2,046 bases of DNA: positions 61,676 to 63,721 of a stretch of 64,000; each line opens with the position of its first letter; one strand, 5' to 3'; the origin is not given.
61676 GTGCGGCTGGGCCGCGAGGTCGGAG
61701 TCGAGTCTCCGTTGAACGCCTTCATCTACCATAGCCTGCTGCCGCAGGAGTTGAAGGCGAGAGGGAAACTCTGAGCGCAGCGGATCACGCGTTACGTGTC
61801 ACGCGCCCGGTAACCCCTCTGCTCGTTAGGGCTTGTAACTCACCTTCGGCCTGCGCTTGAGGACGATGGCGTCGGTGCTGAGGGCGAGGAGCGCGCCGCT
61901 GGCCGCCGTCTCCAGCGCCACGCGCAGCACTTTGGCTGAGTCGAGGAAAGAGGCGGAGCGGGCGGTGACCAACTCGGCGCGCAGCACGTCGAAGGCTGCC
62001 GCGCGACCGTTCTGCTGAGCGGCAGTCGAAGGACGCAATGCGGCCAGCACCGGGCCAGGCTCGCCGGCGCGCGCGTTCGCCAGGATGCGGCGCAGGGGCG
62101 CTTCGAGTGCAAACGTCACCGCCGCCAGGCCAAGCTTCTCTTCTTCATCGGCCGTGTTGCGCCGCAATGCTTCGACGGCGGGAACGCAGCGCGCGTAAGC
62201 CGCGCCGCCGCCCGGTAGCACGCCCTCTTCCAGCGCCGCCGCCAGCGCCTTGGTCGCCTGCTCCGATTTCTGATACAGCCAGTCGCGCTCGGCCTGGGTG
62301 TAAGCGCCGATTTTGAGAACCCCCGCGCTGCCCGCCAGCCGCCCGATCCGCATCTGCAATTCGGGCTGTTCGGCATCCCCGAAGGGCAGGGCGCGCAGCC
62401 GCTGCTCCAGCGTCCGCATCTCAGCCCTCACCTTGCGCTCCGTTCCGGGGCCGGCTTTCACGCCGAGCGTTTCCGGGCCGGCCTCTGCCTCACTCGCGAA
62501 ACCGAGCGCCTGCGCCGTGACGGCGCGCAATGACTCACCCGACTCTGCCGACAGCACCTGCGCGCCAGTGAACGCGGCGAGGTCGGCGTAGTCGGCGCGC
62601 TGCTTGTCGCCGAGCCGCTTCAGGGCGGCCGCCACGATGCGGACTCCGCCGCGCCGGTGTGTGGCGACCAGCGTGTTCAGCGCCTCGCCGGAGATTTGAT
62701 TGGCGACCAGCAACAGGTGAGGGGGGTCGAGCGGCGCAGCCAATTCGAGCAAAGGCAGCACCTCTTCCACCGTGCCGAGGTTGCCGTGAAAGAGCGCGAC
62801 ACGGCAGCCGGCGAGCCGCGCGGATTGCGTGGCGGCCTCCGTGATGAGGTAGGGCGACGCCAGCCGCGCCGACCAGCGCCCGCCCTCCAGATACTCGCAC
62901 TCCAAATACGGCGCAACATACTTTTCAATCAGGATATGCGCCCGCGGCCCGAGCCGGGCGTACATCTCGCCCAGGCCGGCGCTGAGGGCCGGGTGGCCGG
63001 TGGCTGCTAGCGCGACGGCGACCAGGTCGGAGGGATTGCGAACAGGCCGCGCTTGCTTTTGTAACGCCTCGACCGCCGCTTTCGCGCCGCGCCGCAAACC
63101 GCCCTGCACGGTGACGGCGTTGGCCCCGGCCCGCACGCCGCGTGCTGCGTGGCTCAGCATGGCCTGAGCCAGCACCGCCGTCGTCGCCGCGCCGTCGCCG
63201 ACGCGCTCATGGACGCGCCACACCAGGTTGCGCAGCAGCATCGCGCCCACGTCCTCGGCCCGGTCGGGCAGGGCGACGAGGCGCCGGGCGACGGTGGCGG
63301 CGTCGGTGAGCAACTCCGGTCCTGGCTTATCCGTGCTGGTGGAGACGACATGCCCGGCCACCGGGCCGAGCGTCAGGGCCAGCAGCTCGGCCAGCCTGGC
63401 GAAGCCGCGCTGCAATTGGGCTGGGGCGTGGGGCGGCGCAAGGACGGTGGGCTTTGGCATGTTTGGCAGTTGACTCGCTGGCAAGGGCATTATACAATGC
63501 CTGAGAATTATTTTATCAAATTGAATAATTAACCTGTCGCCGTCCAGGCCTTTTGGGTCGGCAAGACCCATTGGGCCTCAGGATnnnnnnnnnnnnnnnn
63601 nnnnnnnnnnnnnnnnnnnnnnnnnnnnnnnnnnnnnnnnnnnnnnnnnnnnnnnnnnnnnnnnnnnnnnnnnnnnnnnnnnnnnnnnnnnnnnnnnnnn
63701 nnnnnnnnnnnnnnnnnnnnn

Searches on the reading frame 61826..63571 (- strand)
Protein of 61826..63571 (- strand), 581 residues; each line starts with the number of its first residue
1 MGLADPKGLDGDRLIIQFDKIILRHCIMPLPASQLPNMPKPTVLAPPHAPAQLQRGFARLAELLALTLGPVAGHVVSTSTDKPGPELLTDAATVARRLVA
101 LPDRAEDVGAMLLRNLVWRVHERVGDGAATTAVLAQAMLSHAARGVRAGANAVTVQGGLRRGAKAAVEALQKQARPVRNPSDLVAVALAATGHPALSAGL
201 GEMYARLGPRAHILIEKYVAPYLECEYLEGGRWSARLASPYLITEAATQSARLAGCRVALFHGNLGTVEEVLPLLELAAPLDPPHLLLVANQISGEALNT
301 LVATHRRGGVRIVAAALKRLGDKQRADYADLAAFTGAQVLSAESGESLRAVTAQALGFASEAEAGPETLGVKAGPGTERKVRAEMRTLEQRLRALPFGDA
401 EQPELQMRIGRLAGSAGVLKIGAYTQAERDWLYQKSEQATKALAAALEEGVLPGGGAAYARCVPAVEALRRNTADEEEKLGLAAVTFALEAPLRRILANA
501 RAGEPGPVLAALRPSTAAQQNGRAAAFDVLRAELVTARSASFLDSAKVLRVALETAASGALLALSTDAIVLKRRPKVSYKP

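Call 58: search_protein_families(library=pfam, proteins=[window:61826-63571:-], max_evalue=0.000001)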
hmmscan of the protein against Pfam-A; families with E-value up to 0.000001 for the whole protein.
window:61826-63571:- (581 aa): 1 family
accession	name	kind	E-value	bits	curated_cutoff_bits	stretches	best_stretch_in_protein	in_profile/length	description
PF00118.29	Cpn60_TCP1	-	6.3e-30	104.7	34.3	2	286-572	254-488/490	TCP-1/cpn60 chaperonin family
